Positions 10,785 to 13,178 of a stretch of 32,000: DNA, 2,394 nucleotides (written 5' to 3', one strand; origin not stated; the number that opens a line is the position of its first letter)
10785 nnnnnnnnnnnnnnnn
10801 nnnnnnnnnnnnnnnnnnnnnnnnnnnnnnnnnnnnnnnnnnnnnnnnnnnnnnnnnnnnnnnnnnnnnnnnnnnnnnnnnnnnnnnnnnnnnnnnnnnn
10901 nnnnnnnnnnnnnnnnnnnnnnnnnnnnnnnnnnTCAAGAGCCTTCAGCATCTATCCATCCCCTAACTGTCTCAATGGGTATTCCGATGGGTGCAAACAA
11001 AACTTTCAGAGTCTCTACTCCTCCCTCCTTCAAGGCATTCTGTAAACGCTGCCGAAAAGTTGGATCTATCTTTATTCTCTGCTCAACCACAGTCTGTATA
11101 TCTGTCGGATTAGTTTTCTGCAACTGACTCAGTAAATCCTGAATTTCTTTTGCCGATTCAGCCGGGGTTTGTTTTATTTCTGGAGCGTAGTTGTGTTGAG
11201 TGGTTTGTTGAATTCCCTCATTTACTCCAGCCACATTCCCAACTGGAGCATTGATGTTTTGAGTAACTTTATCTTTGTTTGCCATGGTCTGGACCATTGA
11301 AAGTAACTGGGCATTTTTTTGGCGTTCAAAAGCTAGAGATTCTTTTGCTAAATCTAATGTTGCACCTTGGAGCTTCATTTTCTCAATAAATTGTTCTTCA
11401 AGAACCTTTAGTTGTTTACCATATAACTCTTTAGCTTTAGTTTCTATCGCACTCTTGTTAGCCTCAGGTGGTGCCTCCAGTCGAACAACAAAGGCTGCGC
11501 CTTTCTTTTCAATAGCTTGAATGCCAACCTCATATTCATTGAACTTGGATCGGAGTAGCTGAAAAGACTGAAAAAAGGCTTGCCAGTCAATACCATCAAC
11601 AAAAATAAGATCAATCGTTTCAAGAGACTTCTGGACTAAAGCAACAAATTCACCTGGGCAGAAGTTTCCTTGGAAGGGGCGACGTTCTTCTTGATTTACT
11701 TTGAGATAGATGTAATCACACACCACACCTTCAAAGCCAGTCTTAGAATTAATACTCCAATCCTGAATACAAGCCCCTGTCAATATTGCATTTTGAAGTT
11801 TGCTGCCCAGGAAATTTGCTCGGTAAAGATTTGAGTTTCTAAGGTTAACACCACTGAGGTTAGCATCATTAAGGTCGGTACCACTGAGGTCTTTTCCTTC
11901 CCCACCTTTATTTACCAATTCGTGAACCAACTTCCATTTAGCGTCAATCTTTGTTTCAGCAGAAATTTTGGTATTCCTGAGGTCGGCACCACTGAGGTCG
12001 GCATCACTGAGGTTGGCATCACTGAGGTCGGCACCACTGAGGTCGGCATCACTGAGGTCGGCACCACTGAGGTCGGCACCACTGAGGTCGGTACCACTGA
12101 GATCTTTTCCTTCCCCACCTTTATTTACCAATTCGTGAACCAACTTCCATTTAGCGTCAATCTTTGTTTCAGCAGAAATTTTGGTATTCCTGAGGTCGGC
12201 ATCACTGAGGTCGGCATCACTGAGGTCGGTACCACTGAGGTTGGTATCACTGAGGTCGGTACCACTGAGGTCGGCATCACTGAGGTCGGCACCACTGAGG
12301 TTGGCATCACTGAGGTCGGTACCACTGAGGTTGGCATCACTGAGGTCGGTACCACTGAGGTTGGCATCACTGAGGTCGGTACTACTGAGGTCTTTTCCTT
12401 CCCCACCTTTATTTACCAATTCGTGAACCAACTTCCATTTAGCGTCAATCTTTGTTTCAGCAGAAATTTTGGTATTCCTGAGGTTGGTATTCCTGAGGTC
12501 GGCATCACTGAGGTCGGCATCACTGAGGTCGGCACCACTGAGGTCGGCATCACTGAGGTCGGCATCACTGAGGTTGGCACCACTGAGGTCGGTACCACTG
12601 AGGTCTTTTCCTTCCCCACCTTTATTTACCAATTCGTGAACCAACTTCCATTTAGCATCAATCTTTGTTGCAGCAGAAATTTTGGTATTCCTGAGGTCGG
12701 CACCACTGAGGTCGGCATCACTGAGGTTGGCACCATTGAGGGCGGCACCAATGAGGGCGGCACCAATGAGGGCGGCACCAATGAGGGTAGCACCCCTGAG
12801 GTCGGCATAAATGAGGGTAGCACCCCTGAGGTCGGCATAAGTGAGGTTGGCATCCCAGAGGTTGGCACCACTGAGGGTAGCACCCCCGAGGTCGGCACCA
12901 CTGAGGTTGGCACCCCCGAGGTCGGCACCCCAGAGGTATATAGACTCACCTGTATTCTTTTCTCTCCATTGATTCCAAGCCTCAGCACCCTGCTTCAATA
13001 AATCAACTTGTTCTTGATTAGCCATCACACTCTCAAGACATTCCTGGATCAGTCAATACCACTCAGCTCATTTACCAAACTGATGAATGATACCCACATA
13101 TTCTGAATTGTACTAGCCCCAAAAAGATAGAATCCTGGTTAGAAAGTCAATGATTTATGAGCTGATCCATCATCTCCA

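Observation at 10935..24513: NACHT-pentapeptide STAND NTPase embedded among four paralogous pentapeptide-repeat proteins: candidate undescribed plasmid-borne conflict/immunity island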

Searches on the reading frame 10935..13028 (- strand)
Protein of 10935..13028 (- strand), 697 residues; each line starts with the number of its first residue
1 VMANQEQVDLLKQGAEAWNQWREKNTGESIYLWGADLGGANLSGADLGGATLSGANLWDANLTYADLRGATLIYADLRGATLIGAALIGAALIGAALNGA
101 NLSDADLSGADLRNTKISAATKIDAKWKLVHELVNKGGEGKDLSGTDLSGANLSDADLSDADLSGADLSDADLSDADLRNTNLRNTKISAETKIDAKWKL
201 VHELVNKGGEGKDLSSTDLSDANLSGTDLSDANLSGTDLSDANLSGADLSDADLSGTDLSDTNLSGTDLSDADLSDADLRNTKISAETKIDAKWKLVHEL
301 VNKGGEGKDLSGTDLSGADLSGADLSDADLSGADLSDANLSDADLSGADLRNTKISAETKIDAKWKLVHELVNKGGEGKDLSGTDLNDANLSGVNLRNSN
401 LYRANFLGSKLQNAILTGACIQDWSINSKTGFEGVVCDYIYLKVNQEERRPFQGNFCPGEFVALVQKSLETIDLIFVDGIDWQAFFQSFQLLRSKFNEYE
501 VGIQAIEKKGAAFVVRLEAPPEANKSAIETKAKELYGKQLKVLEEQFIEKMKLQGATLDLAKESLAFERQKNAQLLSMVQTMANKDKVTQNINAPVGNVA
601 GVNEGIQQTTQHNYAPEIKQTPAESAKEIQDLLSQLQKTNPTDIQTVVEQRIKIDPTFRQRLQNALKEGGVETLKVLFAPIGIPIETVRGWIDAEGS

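Call 4: search_protein_families(library=pfam, proteins=[window:10935-13028:-], max_evalue=0.01)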
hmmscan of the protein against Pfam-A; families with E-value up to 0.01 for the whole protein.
window:10935-13028:- (697 aa): 5 families
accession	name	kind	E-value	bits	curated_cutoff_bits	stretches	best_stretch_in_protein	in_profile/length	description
PF00805.28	Pentapeptide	-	4.8e-85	278.9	20.2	10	318-354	1-37/40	Pentapeptide repeats (8 copies)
PF13599.13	Pentapeptide_4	-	5.1e-33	113.4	38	4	142-189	12-59/78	Pentapeptide repeat region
PF13576.12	Pentapeptide_3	-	1.6e-31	108.7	27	4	311-352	2-46/48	Pentapeptide repeats (9 copies)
PF25296.1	Decapeptide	-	1.8e-12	47.4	45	1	216-285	4-73/74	Decapeptide repeat region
PF21518.3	Sas-5-like_implico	-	9.2e-05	22.5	27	1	643-667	18-42/44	Spindle assembly abnormal protein 5, implico domain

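Call 5: search_protein_families(library=padloc, proteins=[window:10935-13028:-], max_evalue=0.01)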
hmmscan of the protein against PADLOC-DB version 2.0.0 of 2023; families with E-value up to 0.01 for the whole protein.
window:10935-13028:- (697 aa): 0 families

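Call 7: search_protein_families(library=ncbifam, proteins=[window:10935-13028:-], max_evalue=0.01)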
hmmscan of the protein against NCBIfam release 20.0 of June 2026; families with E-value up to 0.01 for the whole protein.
window:10935-13028:- (697 aa): 17 families
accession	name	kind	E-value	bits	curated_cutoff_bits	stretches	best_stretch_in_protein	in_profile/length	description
NF052603.1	penta_Alr5209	equivalog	3.3e-60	201.1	125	5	33-115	16-99/113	Alr5209 family pentapeptide repeat protein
NF047416.1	penta_HetL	equivalog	6.3e-55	186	260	3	21-183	55-218/218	heterocyst differentiation pentapeptide repeat protein HetL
NF011744.0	PRK15197.1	equivalog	2e-38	132.3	274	5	36-118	190-273/291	SPI-2 type III secretion system effector PipB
NF011743.0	PRK15196.1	equivalog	1.1e-34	119.8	354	3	141-286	172-321/350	type III secretion system effector PipB2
NF033086.2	penta_rpt_Qnr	equivalog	2.8e-25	89.3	240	4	213-291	117-194/211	Qnr family pentapeptide repeat protein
NF000071.4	penta_rpt_QnrA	exception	5.9e-23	81.8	450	4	140-285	56-195/218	QnrA family quinolone resistance pentapeptide repeat protein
NF038182.1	penta_rpt_SmQnr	exception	1.8e-20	73.7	460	4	216-286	124-194/215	SmQnr family pentapeptide repeat protein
NF000420.1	penta_rpt_QnrB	exception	2.5e-20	73.4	460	4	213-286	120-193/214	QnrB family quinolone resistance pentapeptide repeat protein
NF000421.1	penta_rpt_QnrVC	exception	2.1e-19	70.3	460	1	139-285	55-195/218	QnrVC family quinolone resistance pentapeptide repeat protein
NF033375.2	penta_rpt_QnrE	exception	1e-18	68.2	480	4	213-285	120-192/214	QnrE family quinolone resistance pentapeptide repeat protein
NF000056.3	penta_rpt_QnrS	exception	1.1e-18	67.7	460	3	139-291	50-200/218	QnrS family quinolone resistance pentapeptide repeat protein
NF012152.0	penta_rpt_QnrC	exception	2.4e-18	66.9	500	4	162-354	12-183/221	QnrC family quinolone resistance pentapeptide repeat protein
NF000349.1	mfpA_AE000516.2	equivalog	4.8e-18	65.6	360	2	139-279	10-149/183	pentapeptide repeat protein MfpA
NF011904.1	PRK15377.1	subfamily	5.3e-17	61.4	500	2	205-287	7-90/606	type III secretion system effector HECT-type E3 ubiquitin transferase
NF033900.0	T4SS_IcmE_DotG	equivalog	1.7e-14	52.9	750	1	43-396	289-651/1008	type IVB secretion system protein DotG/IcmE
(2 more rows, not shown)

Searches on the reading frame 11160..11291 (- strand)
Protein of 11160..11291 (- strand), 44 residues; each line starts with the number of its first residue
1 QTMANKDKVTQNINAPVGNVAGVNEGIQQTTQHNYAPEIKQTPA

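Call 95: find_homologous_proteins(query=A8, max_evalue=1)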
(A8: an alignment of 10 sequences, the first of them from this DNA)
Query A8 (10 sequences) (44 aa, profile of the alignment): 2 proteins with E <= 1 among 7 candidates.
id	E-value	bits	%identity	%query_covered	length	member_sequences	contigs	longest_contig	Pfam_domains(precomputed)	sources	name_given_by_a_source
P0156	1.2e-7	49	46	59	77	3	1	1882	-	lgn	-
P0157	3.7e-4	38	52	64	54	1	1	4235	-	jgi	jgi:hypothetical protein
